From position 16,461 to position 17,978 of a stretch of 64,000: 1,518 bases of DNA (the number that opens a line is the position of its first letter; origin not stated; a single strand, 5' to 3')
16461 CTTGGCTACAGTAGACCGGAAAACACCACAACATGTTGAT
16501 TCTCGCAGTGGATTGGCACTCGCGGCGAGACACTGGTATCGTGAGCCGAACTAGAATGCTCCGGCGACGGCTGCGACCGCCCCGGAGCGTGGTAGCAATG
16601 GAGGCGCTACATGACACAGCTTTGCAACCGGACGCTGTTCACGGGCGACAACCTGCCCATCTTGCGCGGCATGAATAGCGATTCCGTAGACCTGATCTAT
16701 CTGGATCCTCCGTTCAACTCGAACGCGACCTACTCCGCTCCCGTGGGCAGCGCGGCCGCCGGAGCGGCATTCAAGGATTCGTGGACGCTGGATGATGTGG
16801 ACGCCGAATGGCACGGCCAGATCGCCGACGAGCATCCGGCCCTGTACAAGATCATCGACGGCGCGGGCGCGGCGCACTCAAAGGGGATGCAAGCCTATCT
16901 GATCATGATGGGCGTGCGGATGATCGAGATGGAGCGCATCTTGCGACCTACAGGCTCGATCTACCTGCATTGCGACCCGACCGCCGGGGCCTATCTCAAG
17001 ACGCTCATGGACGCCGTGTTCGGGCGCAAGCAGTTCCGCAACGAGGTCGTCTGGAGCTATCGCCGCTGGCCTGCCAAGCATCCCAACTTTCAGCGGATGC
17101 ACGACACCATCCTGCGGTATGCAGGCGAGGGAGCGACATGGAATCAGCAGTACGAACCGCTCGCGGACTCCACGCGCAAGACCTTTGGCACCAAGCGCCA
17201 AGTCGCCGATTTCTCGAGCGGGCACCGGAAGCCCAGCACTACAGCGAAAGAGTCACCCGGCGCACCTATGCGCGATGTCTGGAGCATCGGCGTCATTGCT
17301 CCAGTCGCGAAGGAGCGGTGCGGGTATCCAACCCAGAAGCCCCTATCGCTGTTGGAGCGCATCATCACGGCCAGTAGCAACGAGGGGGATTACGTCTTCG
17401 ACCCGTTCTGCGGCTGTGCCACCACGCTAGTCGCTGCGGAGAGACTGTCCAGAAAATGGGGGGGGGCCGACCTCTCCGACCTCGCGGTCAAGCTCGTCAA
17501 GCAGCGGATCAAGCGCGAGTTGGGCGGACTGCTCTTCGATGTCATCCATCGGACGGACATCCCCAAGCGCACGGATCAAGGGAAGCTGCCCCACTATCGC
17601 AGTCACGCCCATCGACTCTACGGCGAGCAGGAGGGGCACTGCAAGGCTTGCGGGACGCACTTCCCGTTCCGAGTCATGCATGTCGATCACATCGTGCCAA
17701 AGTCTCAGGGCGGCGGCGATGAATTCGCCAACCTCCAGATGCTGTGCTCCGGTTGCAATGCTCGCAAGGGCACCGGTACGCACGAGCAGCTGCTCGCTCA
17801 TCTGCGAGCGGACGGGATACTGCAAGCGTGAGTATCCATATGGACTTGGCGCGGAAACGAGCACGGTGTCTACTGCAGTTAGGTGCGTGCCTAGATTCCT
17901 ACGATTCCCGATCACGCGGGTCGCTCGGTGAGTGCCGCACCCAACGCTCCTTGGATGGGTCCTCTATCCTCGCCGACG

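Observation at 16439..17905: DNA methyltransferase-HNH fusion gene carried on a transposase-less TIR element with a preserved empty site in the same window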

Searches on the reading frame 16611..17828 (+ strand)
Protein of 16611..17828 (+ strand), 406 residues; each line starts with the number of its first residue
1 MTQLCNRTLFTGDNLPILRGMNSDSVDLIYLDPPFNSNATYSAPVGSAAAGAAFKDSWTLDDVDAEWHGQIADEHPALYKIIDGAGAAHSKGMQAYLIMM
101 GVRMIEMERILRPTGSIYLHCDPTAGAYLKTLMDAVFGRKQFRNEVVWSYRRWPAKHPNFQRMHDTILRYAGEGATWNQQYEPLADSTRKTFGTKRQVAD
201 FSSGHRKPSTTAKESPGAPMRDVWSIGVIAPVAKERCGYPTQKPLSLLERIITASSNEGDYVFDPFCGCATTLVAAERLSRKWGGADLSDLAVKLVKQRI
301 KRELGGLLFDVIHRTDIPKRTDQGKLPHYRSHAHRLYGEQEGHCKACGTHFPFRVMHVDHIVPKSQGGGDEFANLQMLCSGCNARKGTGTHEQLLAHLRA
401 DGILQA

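Call 10: search_protein_families(library=pfam, proteins=[window:16611-17828:+], max_evalue=0.01)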
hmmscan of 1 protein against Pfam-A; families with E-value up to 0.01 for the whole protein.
window:16611-17828:+ (406 aa): 5 families
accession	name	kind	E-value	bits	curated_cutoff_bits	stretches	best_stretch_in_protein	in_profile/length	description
PF01555.25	N6_N4_Mtase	-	1.6e-39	136.6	26.7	1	26-297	1-220/221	DNA methylase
PF01844.29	HNH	-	4.3e-13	49.6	21.4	1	344-388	1-46/47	HNH endonuclease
PF14279.12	HNH_5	-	9.3e-13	48.3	27.5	1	344-398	1-55/56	HNH endonuclease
PF13395.12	HNH_4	-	0.0019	18.6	22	1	357-388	19-50/54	HNH endonuclease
PF03602.21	Cons_hypoth95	-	0.0092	16.1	24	0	22-41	110-129/182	Conserved hypothetical protein 95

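Call 11: search_protein_families(library=ncbifam, proteins=[window:16611-17828:+], max_evalue=0.01)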
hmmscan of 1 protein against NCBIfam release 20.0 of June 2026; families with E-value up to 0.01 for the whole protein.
window:16611-17828:+ (406 aa): 6 families
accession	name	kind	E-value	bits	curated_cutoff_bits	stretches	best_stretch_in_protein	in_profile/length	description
NF008572.0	PRK11524.1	equivalog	5e-27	94.8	292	2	104-301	69-257/294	adenine-specific DNA-methyltransferase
NF050803.1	DnaMtaseCcrMCaul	equivalog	1.1e-17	63.9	830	1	236-302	183-249/350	adenine-specific DNA-methyltransferase CcrM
NF040563.1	guided_IscB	equivalog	6.6e-10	38.6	175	1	323-397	175-246/314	RNA-guided endonuclease IscB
NF010253.0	PRK13699.1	subfamily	8.9e-09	35.4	244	1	211-299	118-204/226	DNA methyltransferase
NF049971.1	CRISPR_Cas9d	exception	1.2e-08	34.1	375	1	332-388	536-595/986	type II CRISPR RNA-guided endonuclease Cas9d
TIGR01865.2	cas_Csn1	equivalog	0.0025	16.1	100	1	330-390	562-628/1070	type II CRISPR RNA-guided endonuclease Cas9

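Call 12: find_encoding_contigs(protein=window:16611-17828:+, flank=10000, max_places=10)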
Protein window:16611-17828:+ (406 aa): no gene with exactly this product is on record in the collection.

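Call 13: find_homologous_proteins(query=window:16611-17828:+)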
Query window:16611-17828:+ (406 aa): 8000 proteins with E <= 0.001 among 8000 candidates; the best 120 are listed.
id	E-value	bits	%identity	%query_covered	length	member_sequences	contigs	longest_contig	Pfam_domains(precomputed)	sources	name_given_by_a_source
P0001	5.9e-284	959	100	100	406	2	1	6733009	PF01844.30,PF14279.13,PF01555.25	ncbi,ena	-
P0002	4.9e-251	851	88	100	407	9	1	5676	PF01844.30,PF14279.13,PF01555.25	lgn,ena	-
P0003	2.7e-224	763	80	100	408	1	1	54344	PF01844.30,PF14279.13,PF01555.25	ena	-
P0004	3.1e-209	713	75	100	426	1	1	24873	PF01844.30,PF14279.13,PF01555.25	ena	-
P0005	2.0e-200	684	74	100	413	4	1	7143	PF01844.30,PF14279.13,PF01555.25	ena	-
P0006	1.3e-188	645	98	70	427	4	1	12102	PF01555.25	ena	-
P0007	9.2e-187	639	96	71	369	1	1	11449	PF01555.25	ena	-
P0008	1.2e-182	625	70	99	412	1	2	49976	PF01844.30,PF14279.13,PF01555.25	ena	-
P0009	6.7e-182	623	68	95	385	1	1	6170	PF01844.30,PF14279.13,PF01555.25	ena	-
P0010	2.6e-181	621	-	-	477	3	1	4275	PF01844.30,PF14279.13,PF01555.25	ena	-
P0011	1.3e-179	615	66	99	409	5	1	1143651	PF01844.30,PF14279.13,PF01555.25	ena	-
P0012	1.6e-179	615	50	99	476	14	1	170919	PF01844.30,PF14279.13,PF01555.25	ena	-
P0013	2.1e-179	615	66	99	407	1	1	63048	PF01844.30,PF14279.13,PF01555.25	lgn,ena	-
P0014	7.7e-178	610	65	98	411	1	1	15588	PF01844.30,PF14279.13,PF01555.25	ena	-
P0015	2.3e-176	605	65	99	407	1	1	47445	PF01844.30,PF14279.13,PF01555.25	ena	-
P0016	2.6e-176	605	65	99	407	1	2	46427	PF01844.30,PF14279.13,PF01555.25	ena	-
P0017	3.2e-176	604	65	99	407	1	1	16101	PF01844.30,PF14279.13,PF01555.25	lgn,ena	-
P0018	5.1e-176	604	65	99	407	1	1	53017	PF01844.30,PF14279.13,PF01555.25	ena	-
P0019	4.7e-175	600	65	98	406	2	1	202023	PF01844.30,PF14279.13,PF01555.25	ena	-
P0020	1.1e-174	599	63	98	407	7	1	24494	PF01844.30,PF14279.13,PF01555.25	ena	-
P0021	2.3e-174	598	63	99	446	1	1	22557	PF01844.30,PF14279.13,PF01555.25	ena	-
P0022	3.8e-174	597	65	97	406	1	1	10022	PF01844.30,PF14279.13,PF01555.25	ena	-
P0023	6.9e-174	597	64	99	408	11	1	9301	PF01844.30,PF14279.13,PF01555.25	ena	-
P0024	4.2e-173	594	64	99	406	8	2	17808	PF01844.30,PF14279.13,PF01555.25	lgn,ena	-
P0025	6.4e-173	593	64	98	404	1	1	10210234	PF01844.30,PF14279.13,PF01555.25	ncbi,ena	-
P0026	2.9e-172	591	60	98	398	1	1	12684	PF01844.30,PF14279.13,PF01555.25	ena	-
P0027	7.8e-172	590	62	98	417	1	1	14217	PF01844.30,PF14279.13,PF01555.25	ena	-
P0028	5.7e-171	587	63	99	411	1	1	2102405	PF01844.30,PF14279.13,PF01555.25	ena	-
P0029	1.5e-170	586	64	98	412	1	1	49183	PF02086.22,PF01844.30,PF14279.13,PF01555.25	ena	-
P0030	2.6e-170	585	65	95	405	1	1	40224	PF13395.13,PF01844.30,PF14279.13,PF01555.25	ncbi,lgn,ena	-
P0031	2.2e-169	582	61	98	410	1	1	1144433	PF01844.30,PF14279.13,PF01555.25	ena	-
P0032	3.0e-169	581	65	98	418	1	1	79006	PF01844.30,PF14279.13,PF01555.25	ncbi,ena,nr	ncbi:MAG: DNA methyltransferase [Gammaproteobacteria bacterium]|nr:DNA methyltransferase [Gammaprote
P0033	3.1e-169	581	63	99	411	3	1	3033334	PF01844.30,PF14279.13,PF01555.25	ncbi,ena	-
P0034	1.1e-168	579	64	98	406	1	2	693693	PF13395.13,PF01844.30,PF14279.13,PF01555.25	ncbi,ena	-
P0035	3.1e-168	578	92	65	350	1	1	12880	PF01555.25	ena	-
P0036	1.0e-167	576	61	98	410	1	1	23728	PF01844.30,PF14279.13,PF01555.25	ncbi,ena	-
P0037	1.6e-167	576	63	98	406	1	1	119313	PF13395.13,PF01844.30,PF14279.13,PF01555.25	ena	-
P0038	5.0e-167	574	62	98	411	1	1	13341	PF01844.30,PF14279.13,PF01555.25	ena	-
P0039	1.1e-166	573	64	98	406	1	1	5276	PF13395.13,PF01844.30,PF14279.13,PF01555.25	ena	-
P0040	2.6e-166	572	61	98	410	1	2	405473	PF01844.30,PF14279.13,PF01555.25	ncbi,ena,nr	ncbi:MAG: DNA methyltransferase [Rhodospirillaceae bacterium]|nr:DNA methyltransferase [Rhodospirill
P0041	6.9e-165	567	61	98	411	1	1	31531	PF03602.22,PF01844.30,PF14279.13,PF01555.25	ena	-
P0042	7.8e-164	563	63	98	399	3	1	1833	PF01844.30,PF02945.22,PF14279.13,PF01555.25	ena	-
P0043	1.6e-163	562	61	96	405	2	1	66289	PF13395.13,PF01844.30,PF14279.13,PF01555.25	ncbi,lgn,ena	-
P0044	4.7e-163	561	61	99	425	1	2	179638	PF01844.30,PF14279.13,PF01555.25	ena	-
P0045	2.8e-162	558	60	98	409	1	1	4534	PF01844.30,PF14279.13,PF01555.25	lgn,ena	-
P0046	3.2e-162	558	63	99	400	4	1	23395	PF01844.30,PF14279.13,PF01555.25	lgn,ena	-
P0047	8.5e-162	557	61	96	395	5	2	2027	PF01844.30,PF14279.13,PF01555.25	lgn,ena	-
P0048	1.4e-161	556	60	99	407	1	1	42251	PF01844.30,PF14279.13,PF01555.25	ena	-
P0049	2.7e-161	555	61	99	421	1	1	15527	PF01844.30,PF14279.13,PF01555.25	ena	-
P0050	2.7e-161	555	61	98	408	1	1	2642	PF01844.30,PF14279.13,PF01555.25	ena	-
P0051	2.8e-161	555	61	99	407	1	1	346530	PF01844.30,PF14279.13,PF01555.25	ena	-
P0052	7.0e-161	554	60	98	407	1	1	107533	PF01844.30,PF14279.13,PF01555.25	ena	-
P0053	2.6e-160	552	61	96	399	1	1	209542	PF13395.13,PF01844.30,PF14279.13,PF01555.25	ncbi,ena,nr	ncbi:MAG: DNA methyltransferase [Gammaproteobacteria bacterium]|nr:DNA methyltransferase [Gammaprote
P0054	1.0e-159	550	62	96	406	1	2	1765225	PF13395.13,PF01844.30,PF14279.13,PF01555.25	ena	-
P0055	1.1e-159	550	60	96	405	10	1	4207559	PF13395.13,PF01844.30,PF14279.13,PF01555.25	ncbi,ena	-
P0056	2.9e-159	548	60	99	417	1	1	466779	PF01844.30,PF14279.13,PF01555.25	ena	-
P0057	7.0e-159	547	61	99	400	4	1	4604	PF01844.30,PF14279.13,PF01555.25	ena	-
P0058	7.8e-159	547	60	98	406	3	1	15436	PF01844.30,PF14279.13,PF01555.25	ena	-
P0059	1.1e-158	546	60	98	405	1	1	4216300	PF01844.30,PF14279.13,PF01555.25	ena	-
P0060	2.2e-158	545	59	98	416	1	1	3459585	PF01844.30,PF14279.13,PF01555.25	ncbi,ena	-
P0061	2.3e-158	545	60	97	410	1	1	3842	PF01844.30,PF14279.13,PF01555.25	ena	-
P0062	3.4e-158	545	61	99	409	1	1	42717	PF01844.30,PF14279.13,PF01555.25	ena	-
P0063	5.1e-158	544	62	97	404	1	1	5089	PF01844.30,PF14279.13,PF01555.25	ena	-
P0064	5.6e-158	544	60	98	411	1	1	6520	PF01844.30,PF14279.13,PF01555.25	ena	-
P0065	6.1e-158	544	62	94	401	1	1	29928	PF13395.13,PF01844.30,PF14279.13,PF01555.25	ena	-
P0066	7.2e-158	544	64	93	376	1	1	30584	PF01844.30,PF14279.13,PF01555.25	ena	-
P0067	2.5e-157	542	60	94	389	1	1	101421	PF01844.30,PF14279.13,PF01555.25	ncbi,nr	ncbi:MAG: DNA methyltransferase [Rhodospirillaceae bacterium]|nr:DNA methyltransferase [Rhodospirill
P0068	2.6e-157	542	60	98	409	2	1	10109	PF13395.13,PF01844.30,PF14279.13,PF01555.25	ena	-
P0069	2.8e-157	542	60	97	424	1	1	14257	PF01844.30,PF14279.13,PF01555.25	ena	-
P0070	3.8e-157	541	59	97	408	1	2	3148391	PF03602.22,PF01844.30,PF14279.13,PF01555.25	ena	-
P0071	5.0e-157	541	62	96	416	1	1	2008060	PF01844.30,PF14279.13,PF01555.25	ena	-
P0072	5.3e-157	541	60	99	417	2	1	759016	PF13395.13,PF01844.30,PF14279.13,PF01555.25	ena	-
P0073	1.1e-156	540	59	98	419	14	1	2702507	PF01844.30,PF14279.13,PF01555.25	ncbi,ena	-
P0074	1.2e-156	540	59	99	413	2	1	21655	PF01844.30,PF14279.13,PF01555.25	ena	-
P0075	1.3e-156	540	61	96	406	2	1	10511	PF13395.13,PF01844.30,PF14279.13,PF01555.25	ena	-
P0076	1.4e-156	540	61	97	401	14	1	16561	PF01844.30,PF14279.13,PF01555.25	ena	-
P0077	2.2e-156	539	58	99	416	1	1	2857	PF13395.13,PF01844.30,PF14279.13,PF01555.25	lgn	-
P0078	2.7e-156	539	62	92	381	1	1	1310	PF01844.30,PF14279.13,PF01555.25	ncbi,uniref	ncbi:DNA methyltransferase, partial [Candidatus Puniceispirillum sp.]|uniref:DNA methyltransferase n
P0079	2.8e-156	539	58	98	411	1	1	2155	PF01844.30,PF14279.13,PF01555.25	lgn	-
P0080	7.9e-156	537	58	99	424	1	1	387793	PF13395.13,PF01844.30,PF14279.13,PF01555.25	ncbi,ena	-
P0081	1.1e-155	537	61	96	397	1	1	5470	PF13395.13,PF01844.30,PF14279.13,PF01555.25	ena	-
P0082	1.1e-155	537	60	99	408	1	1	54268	PF01844.30,PF14279.13,PF01555.25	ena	-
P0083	1.6e-155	536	60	97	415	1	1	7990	PF01844.30,PF14279.13,PF01555.25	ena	-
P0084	1.8e-155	536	60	98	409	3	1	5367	PF01844.30,PF14279.13,PF01555.25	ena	-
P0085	2.3e-155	536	58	99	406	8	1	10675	PF01844.30,PF14279.13,PF01555.25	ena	-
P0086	3.4e-155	535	61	98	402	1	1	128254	PF01844.30,PF14279.13,PF01555.25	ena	-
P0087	5.2e-155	534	61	97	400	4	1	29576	PF01844.30,PF14279.13,PF01555.25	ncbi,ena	-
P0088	6.2e-155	534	61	97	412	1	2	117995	PF01844.30,PF14279.13,PF01555.25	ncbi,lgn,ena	-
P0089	1.6e-154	533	59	97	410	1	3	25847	PF03602.22,PF01844.30,PF14279.13,PF01555.25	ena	-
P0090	1.7e-154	533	59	99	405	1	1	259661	PF01844.30,PF14279.13,PF01555.25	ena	-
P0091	2.7e-154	532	58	99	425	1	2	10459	PF01844.30,PF14279.13,PF01555.25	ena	-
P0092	2.7e-154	532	60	96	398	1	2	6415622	PF01844.30,PF14279.13,PF01555.25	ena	-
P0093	3.2e-154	532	60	96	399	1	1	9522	PF01844.30,PF14279.13,PF01555.25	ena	-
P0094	3.2e-154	532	60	97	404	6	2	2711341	PF01844.30,PF14279.13,PF01555.25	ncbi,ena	-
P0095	4.6e-154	531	58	100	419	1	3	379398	PF13395.13,PF01844.30,PF14279.13,PF01555.25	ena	-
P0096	8.1e-154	530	59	97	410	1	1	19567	PF03602.22,PF01844.30,PF14279.13,PF01555.25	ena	-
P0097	1.4e-153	530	59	98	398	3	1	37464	PF13395.13,PF01844.30,PF14279.13,PF01555.25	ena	-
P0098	2.1e-153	529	59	97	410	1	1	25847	PF03602.22,PF01844.30,PF14279.13,PF01555.25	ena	-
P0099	3.0e-153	529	61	95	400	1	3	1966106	PF01844.30,PF14279.13,PF01555.25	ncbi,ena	-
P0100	3.0e-153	529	58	98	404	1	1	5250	PF01844.30,PF14279.13,PF01555.25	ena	-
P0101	6.2e-153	528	59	94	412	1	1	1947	PF13395.13,PF01844.30,PF14279.13,PF01555.25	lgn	-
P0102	6.9e-153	527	61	97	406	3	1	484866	PF13395.13,PF01844.30,PF14279.13,PF01555.25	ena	-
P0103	7.1e-153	527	60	96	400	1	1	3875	PF13395.13,PF01844.30,PF14279.13,PF01555.25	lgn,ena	-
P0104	8.5e-153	527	59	97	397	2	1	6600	PF01844.30,PF14279.13,PF01555.25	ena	-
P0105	1.0e-152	527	59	97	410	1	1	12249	PF03602.22,PF01844.30,PF14279.13,PF01555.25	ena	-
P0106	1.5e-152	526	46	99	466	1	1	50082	PF01844.30,PF14279.13,PF01555.25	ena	-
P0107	1.6e-152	526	60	96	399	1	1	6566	PF01844.30,PF14279.13,PF01555.25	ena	-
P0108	1.8e-152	526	57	98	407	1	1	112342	PF01844.30,PF02945.22,PF14279.13,PF01555.25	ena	-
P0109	2.3e-152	526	58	97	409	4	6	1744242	PF01844.30,PF14279.13,PF01555.25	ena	-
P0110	2.3e-152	526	58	99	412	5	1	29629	PF01844.30,PF14279.13,PF01555.25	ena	-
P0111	2.3e-152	526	58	99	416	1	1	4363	PF01844.30,PF14279.13,PF01555.25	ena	-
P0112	2.5e-152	526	57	98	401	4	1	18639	PF01844.30,PF14279.13,PF01555.25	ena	-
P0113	2.7e-152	525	58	99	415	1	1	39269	PF13395.13,PF01844.30,PF14279.13,PF01555.25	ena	-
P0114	4.1e-152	525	58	98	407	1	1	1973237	PF01844.30,PF14279.13,PF01555.25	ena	-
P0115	4.3e-152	525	61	94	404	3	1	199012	PF13395.13,PF01844.30,PF14279.13,PF01555.25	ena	-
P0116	7.1e-152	524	59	99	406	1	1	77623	PF01844.30,PF14279.13,PF01555.25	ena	-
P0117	7.8e-152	524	59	96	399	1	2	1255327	PF01844.30,PF14279.13,PF01555.25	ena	-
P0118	9.6e-152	524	58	97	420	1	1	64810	PF03602.22,PF13395.13,PF01844.30,PF14279.13,PF01555.25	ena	-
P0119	1.6e-151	523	58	99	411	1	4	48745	PF01844.30,PF14279.13,PF01555.25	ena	-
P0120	1.9e-151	523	58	97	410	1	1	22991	PF03602.22,PF01844.30,PF14279.13,PF01555.25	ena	-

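Call 14: find_encoding_contigs(protein=P0001, flank=10000, max_places=6)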
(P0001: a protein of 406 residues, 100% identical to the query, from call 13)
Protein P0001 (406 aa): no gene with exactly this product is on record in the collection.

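Call 15: find_encoding_contigs(protein=P0002, flank=10000, max_places=6)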
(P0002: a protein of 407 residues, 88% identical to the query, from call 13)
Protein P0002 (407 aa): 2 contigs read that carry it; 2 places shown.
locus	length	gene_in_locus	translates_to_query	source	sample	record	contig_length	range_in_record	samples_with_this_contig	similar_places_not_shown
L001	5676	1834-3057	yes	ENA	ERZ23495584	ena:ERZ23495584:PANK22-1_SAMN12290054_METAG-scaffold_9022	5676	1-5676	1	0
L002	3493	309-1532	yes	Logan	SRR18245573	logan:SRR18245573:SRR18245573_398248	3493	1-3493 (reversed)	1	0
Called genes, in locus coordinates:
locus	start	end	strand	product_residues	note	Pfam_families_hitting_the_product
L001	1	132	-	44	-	?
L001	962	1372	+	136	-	PF03050:DDE_Tnp_IS66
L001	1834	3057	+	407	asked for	PF01555:N6_N4_Mtase, PF01844:HNH, PF14279:HNH_5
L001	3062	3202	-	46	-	-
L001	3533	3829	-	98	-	-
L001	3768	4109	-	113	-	-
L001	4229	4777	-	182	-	-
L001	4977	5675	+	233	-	?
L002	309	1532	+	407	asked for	PF01555:N6_N4_Mtase, PF01844:HNH, PF14279:HNH_5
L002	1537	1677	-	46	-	-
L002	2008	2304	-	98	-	-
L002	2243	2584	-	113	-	-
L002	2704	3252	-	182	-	-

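Call 16: find_encoding_contigs(protein=P0003, flank=10000, max_places=6)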
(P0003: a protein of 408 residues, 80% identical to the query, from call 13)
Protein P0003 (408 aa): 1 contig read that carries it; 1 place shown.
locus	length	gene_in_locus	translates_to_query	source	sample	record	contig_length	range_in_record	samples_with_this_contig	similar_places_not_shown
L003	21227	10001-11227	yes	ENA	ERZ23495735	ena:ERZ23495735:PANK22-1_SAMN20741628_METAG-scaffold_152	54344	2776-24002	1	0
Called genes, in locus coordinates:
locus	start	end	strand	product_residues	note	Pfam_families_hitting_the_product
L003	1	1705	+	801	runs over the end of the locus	PF17764:PriA_3primeBD, PF00270:DEAD, PF04851:ResIII, PF18319:Zn_ribbon_PriA, PF00271:Helicase_C, PF18074:PriA_C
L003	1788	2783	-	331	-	PF02618:YceG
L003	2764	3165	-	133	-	PF03652:RuvX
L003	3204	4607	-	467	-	PF00884:Sulfatase, PF01663:Phosphodiest, PF16347:SGSH_C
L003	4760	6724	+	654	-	PF00920:ILVD_EDD_N, PF24877:ILV_EDD_C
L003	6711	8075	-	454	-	PF02746:MR_MLE_N, PF13378:MR_MLE_C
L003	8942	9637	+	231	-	-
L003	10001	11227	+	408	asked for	PF01555:N6_N4_Mtase, PF01844:HNH, PF14279:HNH_5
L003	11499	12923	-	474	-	PF00884:Sulfatase, PF01663:Phosphodiest (weak), PF16347:SGSH_C, PF14707:Sulfatase_C (faint)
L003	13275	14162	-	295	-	PF06439:3keto-disac_hyd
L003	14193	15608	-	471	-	PF07394:DUF1501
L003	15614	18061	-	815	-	PF07635:PSCyt1, PF07583:PSCyt2, PF07587:PSD1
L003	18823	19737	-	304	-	PF05685:Uma2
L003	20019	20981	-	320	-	PF13489:Methyltransf_23, PF08241:Methyltransf_11, PF08242:Methyltransf_12 (weak), PF13649:Methyltransf_25, PF13847:Methyltransf_31 (weak)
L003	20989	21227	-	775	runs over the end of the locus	-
